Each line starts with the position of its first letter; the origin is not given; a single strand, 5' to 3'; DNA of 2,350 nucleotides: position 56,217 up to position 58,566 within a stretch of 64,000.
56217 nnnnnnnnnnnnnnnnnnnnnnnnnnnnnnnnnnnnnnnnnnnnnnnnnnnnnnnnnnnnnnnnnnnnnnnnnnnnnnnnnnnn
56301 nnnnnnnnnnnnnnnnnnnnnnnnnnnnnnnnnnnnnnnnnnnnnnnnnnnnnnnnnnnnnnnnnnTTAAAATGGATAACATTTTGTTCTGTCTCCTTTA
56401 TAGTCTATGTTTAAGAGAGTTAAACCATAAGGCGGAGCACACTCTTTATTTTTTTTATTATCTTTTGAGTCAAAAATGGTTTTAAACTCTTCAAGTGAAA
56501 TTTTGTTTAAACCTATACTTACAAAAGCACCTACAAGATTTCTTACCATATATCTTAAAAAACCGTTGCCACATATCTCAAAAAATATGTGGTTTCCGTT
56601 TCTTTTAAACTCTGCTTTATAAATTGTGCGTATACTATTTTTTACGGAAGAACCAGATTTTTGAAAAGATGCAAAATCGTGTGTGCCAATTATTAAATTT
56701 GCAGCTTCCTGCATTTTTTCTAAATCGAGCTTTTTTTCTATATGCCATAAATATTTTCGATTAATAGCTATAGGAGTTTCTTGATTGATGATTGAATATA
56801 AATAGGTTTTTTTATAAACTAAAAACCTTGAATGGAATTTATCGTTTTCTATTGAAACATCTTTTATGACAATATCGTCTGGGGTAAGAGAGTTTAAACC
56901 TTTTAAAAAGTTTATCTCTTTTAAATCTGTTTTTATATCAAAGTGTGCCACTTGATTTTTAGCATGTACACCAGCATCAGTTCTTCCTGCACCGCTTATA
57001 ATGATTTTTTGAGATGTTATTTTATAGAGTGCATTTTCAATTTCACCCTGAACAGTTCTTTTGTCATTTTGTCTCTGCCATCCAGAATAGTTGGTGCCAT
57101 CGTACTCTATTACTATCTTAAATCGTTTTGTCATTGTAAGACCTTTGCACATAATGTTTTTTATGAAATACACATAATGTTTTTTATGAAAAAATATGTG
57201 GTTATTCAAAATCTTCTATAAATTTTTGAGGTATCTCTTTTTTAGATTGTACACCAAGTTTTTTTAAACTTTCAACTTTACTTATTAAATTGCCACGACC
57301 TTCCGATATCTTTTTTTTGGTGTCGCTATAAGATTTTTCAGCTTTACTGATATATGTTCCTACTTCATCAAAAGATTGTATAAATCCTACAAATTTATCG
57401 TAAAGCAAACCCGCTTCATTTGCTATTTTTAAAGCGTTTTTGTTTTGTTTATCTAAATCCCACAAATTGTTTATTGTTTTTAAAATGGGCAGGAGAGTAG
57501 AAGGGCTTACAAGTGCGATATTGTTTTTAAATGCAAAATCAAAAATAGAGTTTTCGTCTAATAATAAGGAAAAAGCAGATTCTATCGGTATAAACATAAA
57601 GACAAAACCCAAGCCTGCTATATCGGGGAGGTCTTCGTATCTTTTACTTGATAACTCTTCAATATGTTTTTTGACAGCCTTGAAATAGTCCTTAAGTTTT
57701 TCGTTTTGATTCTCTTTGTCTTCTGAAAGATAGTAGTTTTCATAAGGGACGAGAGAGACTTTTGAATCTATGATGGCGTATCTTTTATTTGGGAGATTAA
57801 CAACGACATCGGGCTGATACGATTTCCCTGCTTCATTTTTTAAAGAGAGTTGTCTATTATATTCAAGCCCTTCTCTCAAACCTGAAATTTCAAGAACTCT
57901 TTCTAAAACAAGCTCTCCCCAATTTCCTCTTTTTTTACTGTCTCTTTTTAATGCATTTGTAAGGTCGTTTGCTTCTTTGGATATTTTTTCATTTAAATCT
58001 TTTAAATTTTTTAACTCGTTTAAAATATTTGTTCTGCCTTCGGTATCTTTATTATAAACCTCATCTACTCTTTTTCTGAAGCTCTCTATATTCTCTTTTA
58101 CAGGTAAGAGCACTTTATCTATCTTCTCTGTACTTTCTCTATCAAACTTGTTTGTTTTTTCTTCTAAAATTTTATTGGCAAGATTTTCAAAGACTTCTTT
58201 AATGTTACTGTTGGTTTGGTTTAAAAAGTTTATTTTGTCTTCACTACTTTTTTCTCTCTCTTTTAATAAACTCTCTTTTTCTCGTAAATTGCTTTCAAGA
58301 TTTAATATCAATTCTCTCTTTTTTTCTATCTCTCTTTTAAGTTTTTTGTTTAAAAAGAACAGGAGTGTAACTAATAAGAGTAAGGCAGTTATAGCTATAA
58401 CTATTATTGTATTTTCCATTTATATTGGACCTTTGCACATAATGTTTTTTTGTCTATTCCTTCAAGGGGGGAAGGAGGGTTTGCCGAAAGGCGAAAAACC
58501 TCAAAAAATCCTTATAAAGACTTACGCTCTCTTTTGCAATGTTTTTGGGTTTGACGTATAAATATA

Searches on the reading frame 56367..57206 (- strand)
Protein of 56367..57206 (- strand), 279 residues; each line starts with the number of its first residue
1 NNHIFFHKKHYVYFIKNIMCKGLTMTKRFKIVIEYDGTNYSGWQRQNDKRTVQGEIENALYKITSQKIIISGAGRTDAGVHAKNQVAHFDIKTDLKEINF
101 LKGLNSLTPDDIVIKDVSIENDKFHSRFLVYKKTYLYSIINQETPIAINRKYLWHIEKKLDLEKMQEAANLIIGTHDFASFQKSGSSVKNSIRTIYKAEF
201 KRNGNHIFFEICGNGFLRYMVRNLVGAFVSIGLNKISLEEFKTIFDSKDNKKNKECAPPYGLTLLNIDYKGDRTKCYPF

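Call 5: search_protein_families(library=pfam, proteins=[window:56367-57206:-], max_evalue=0.01)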
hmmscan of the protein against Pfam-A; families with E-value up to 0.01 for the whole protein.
window:56367-57206:- (279 aa): 2 families
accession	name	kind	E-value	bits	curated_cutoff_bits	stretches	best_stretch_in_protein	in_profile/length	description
PF01416.25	PseudoU_synth_1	-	8.9e-40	136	23.3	2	168-269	1-107/108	tRNA pseudouridine synthase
PF22556.1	DAM-like-phage2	-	0.0017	18.6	27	1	4-91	60-146/181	Phage DNA Adenine Methylase-like domain 2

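Call 6: search_protein_families(library=ncbifam, proteins=[window:56367-57206:-], max_evalue=0.01)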
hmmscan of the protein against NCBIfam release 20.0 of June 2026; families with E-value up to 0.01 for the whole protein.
window:56367-57206:- (279 aa): 2 families
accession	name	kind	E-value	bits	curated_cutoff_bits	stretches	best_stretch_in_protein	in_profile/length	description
TIGR00071.1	hisT_truA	equivalog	1.7e-66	224.2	142.85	1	28-264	2-228/228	tRNA pseudouridine(38-40) synthase TruA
NF000622.1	PRK00021.3-3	equivalog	2.9e-27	95.9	308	1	33-271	5-229/265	tRNA pseudouridine(38-40) synthase TruA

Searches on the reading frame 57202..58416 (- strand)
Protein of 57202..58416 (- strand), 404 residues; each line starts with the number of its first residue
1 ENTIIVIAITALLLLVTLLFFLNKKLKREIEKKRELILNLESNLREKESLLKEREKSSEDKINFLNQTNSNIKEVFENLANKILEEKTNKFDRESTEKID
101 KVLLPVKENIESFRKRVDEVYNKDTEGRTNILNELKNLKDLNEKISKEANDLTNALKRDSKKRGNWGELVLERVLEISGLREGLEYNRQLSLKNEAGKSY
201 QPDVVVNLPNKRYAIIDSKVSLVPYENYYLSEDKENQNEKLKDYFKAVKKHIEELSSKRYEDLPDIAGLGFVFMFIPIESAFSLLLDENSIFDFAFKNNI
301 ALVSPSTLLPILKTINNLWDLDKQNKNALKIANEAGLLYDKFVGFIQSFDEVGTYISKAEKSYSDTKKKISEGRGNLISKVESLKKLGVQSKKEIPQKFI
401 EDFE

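Call 5: search_protein_families(library=pfam, proteins=[window:57202-58416:-], max_evalue=0.01)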
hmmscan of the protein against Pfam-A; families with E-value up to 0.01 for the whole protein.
window:57202-58416:- (404 aa): 2 families
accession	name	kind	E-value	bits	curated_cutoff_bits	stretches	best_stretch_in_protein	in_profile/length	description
PF02646.22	RmuC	-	2.3e-93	312.9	26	1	97-393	1-290/291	RmuC family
PF04048.20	Sec8_N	-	0.0047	17.3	26.8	1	318-393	45-118/142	Exocyst complex component Sec8 N-terminal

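Call 6: search_protein_families(library=ncbifam, proteins=[window:57202-58416:-], max_evalue=0.01)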
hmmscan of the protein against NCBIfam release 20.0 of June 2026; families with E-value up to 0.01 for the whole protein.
window:57202-58416:- (404 aa): 1 family
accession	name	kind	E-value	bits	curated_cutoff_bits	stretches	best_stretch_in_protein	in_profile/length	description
NF007686.0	PRK10361.1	equivalog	1e-99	334.3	810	1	26-401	65-441/475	DNA recombination protein RmuC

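Call 18: find_related_loci(query=window:57202-58416:-, collection=genome_contigs, flank=10000)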
Query window:57202-58416:- (404 aa) in genome_contigs; peptide patterns used: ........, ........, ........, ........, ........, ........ (x = any residue, [..] = any of these).
107 stretches matched a pattern; 29 encode a relative of the query (tblastn E <= 1e-3); 29 distinct loci.
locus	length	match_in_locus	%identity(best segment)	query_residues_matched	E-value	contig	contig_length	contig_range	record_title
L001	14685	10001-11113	43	28-404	1e-99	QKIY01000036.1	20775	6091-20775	MAG: Gammaproteobacteria bacterium isolate SZUA-592 scaffold_6524, whole genome shotgun sequence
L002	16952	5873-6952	43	42-400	5e-99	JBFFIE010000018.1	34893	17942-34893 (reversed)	MAG: Gammaproteobacteria bacterium isolate Mix_mud16.2022.02.52 k141_1552016_length_34893_cov_15.8661, whole genome shot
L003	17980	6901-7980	43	42-400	1e-98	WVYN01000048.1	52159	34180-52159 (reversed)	MAG: Gammaproteobacteria bacterium isolate CS3-C001 C_merged_R1_(paired)_contig_84389, whole genome shotgun sequence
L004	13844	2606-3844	39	5-400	4e-96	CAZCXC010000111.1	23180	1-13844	MAG TPA_asm: uncultured Enterobacteriaceae bacterium isolate binchicken_co244_6 genome assembly, contig: k141_55407, who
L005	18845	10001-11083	43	42-401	7e-96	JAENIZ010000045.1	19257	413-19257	MAG: Gammaproteobacteria bacterium isolate CoA_2_bin.44 scaffold_3098, whole genome shotgun sequence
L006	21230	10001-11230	40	2-393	8e-96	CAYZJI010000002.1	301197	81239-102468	MAG TPA_asm: uncultured Enterobacteriaceae bacterium isolate SRP237561_co1_343 genome assembly, contig: NODE_23_length_3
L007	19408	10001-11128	36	16-396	6e-74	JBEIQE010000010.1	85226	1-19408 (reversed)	MAG: Micavibrio sp. isolate Sample-106-S6-bin-91 Sample_106_S6-bin_91-k141_225571, whole genome shotgun sequence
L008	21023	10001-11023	38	60-399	2e-73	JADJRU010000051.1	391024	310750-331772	MAG: Ahniella sp. isolate Hade_18-Q3-R52-61_BATAC.200 tig01674541-10-3899100, whole genome shotgun sequence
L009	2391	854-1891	37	60-404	6e-74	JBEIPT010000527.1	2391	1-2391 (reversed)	MAG: Lysobacteraceae bacterium isolate Sample-106-S6-bin-77 Sample_106_S6-bin_77-k141_443759, whole genome shotgun seque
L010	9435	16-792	43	146-404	4e-64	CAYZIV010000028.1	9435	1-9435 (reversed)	MAG TPA_asm: uncultured Gammaproteobacteria bacterium isolate SRP252850_co1_265 genome assembly, contig: NODE_13991_leng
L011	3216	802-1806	29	26-363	4e-38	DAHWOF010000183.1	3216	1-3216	MAG TPA_asm: Granulicella sp. isolate clean1409 k141_827068, whole genome shotgun sequence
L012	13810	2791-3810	27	28-363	5e-37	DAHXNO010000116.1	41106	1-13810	MAG TPA_asm: Granulicella sp. isolate clean312 k141_39836, whole genome shotgun sequence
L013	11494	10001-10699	34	135-363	4e-35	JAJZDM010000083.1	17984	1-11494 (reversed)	MAG: Acidobacteria bacterium isolate JA4.bin7 NODE_2709_length_17984_cov_4.755726, whole genome shotgun sequence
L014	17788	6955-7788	30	63-363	3e-35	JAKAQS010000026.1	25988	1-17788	MAG: Acidobacteria bacterium isolate YF2.bin87 NODE_1607_length_25988_cov_3.998569, whole genome shotgun sequence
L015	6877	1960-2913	29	43-363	4e-34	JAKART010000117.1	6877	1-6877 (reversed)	MAG: Acidobacteria bacterium isolate YF4.bin40 NODE_8944_length_6877_cov_1.634222, whole genome shotgun sequence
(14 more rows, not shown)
